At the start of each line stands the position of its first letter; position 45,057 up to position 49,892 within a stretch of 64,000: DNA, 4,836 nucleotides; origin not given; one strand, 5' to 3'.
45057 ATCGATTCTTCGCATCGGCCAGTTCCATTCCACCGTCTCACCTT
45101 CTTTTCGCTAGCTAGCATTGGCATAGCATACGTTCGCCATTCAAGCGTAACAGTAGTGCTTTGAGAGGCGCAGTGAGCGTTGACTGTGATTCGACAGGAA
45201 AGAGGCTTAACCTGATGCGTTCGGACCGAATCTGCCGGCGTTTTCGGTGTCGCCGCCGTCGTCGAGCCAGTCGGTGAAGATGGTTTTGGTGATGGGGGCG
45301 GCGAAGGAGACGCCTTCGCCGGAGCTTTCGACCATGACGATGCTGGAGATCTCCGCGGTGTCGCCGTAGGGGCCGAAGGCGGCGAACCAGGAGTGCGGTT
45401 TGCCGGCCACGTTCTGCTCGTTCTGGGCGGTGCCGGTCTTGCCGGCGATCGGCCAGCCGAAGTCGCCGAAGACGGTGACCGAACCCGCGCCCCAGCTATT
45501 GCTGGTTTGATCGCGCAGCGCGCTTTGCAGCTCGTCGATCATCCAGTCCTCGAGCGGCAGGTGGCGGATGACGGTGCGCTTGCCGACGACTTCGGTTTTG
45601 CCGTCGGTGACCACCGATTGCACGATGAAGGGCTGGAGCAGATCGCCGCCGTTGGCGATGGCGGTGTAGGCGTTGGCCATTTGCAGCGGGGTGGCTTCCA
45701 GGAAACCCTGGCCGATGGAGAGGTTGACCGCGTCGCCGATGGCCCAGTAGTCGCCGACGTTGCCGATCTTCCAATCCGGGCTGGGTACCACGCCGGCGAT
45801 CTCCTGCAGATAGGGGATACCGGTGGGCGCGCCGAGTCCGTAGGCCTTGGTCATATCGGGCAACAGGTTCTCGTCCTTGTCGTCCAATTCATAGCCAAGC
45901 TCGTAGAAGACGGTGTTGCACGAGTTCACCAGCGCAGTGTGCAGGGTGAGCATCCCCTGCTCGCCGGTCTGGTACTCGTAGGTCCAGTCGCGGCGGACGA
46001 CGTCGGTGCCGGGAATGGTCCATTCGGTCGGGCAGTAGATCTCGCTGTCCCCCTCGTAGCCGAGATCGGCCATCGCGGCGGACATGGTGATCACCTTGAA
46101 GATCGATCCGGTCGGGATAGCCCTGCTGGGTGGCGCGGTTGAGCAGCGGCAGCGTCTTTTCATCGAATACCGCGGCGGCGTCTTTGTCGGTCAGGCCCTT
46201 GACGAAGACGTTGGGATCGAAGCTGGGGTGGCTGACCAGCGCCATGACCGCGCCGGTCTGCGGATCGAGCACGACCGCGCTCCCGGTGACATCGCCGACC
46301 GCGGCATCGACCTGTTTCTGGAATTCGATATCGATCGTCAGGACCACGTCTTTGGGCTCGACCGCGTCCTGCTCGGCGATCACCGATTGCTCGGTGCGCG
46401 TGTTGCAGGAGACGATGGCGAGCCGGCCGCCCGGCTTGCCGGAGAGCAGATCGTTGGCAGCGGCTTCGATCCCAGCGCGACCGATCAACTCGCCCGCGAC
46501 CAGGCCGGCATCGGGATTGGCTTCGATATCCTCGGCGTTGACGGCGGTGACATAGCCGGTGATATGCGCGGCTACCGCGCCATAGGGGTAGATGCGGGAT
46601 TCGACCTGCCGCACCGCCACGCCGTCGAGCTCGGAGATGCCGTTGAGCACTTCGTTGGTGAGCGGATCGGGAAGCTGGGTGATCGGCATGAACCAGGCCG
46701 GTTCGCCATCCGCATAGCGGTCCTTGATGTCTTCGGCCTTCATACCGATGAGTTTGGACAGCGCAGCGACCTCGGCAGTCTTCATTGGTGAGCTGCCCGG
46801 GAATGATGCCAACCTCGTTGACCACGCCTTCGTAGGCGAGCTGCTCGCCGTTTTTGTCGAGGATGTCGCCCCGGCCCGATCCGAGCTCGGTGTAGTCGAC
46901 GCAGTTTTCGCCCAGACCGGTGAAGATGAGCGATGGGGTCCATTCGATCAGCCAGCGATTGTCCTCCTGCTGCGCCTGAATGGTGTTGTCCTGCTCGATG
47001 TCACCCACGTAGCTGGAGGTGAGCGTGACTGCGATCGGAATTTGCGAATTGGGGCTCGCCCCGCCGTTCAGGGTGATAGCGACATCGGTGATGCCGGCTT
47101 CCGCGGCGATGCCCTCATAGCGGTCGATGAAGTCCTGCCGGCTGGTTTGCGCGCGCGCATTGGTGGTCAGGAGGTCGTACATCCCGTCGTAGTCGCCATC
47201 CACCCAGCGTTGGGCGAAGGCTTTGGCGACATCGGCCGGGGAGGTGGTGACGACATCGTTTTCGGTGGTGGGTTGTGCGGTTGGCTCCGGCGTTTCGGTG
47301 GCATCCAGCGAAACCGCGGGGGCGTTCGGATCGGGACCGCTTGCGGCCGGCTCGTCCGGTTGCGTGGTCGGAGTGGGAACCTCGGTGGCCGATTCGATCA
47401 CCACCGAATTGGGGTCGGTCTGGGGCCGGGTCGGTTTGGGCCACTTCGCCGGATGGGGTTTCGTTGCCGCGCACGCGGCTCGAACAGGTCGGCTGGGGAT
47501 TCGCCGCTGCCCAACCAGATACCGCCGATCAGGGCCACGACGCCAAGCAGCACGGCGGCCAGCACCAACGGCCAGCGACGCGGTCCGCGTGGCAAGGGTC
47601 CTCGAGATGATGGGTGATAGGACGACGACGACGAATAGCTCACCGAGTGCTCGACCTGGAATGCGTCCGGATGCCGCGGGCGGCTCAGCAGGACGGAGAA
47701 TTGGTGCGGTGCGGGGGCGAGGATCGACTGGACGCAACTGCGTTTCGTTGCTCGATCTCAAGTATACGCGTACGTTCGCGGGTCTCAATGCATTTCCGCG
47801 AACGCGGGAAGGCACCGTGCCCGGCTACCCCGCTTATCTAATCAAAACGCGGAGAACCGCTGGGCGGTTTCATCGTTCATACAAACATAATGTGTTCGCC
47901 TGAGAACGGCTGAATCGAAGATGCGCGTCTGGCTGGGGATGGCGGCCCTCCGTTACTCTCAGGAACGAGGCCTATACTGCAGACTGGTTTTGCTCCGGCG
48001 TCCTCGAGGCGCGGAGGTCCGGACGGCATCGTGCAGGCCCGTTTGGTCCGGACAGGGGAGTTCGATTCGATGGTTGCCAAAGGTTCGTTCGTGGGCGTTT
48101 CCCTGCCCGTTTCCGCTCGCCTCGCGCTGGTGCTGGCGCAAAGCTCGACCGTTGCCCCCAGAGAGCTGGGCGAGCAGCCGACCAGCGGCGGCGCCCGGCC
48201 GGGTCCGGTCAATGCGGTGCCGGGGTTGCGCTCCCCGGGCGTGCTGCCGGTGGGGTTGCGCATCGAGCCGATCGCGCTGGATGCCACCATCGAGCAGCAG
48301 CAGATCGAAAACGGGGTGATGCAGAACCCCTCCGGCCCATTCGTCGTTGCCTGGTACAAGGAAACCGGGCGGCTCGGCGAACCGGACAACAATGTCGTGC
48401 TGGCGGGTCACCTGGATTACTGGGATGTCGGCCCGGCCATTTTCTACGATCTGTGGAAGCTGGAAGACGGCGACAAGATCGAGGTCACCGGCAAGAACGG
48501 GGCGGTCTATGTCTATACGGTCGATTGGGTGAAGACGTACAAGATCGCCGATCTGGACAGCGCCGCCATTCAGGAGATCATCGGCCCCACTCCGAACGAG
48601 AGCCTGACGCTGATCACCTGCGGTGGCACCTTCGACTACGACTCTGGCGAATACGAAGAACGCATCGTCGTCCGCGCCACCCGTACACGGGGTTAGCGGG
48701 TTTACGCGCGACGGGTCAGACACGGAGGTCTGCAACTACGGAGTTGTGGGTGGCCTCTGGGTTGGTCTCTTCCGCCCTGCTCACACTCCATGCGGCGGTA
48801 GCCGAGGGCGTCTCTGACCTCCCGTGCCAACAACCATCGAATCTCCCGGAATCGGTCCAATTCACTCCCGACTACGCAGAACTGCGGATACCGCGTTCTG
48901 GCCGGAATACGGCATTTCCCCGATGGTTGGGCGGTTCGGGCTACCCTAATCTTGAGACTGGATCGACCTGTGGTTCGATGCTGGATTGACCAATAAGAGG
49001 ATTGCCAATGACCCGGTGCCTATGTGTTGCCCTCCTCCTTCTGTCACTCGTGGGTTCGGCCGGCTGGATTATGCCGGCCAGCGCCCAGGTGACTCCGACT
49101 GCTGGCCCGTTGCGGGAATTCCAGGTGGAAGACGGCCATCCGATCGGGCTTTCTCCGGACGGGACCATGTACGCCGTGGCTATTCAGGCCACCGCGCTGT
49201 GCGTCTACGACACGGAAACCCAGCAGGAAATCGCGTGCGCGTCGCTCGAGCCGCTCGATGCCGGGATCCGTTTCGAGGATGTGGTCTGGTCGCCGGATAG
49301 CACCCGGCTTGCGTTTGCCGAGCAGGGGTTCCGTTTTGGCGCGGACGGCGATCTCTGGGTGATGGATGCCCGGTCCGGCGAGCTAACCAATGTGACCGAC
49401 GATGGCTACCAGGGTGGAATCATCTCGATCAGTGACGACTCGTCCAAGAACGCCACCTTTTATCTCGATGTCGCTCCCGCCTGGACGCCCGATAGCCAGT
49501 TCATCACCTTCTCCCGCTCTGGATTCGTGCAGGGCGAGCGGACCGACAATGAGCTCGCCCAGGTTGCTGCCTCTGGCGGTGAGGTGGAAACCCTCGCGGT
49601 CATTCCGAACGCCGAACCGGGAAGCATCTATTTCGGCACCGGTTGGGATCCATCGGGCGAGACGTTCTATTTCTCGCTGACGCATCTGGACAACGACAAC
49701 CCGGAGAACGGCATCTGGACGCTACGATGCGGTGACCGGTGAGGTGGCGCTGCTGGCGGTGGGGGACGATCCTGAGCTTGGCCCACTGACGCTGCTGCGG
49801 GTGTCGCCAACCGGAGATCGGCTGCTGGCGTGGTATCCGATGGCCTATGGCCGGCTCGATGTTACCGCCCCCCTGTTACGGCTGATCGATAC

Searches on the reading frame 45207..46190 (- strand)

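Call 14: search_protein_families(library=pfam, proteins=[window:45207-46190:-], max_evalue=0.001)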
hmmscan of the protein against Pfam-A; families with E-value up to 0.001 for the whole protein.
window:45207-46190:- (327 aa): 1 family
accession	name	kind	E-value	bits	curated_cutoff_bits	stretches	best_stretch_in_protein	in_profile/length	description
PF00905.27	Transpeptidase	-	1.2e-41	143.3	22.1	1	25-305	40-298/299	Penicillin binding protein transpeptidase domain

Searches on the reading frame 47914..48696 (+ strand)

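Call 14: search_protein_families(library=pfam, proteins=[window:47914-48696:+], max_evalue=0.001)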
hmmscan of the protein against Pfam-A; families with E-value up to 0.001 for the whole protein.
window:47914-48696:+ (260 aa): 1 family
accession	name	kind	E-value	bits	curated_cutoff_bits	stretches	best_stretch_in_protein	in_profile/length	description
PF04203.18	Sortase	-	5.4e-22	78.3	26.6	1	115-257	1-124/125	Sortase domain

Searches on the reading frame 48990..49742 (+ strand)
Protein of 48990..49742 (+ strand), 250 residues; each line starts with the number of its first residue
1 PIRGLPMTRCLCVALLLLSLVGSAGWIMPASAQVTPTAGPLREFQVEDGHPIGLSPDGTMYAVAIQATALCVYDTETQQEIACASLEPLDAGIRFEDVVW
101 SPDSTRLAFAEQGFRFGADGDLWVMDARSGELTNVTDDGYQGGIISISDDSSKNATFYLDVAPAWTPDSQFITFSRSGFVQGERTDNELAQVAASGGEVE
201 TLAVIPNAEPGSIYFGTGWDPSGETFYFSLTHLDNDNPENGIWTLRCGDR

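Call 14: search_protein_families(library=pfam, proteins=[window:48990-49742:+], max_evalue=0.001)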
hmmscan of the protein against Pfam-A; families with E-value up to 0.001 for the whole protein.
window:48990-49742:+ (250 aa): 2 families
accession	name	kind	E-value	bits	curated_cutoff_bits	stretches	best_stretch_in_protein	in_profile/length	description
PF07676.18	PD40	-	2.6e-06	27.7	20.9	0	158-177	9-28/38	WD40-like Beta Propeller Repeat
PF00930.27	DPPIV_N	-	8.1e-06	25.2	22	1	71-176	26-119/354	Dipeptidyl peptidase IV (DPP IV) N-terminal region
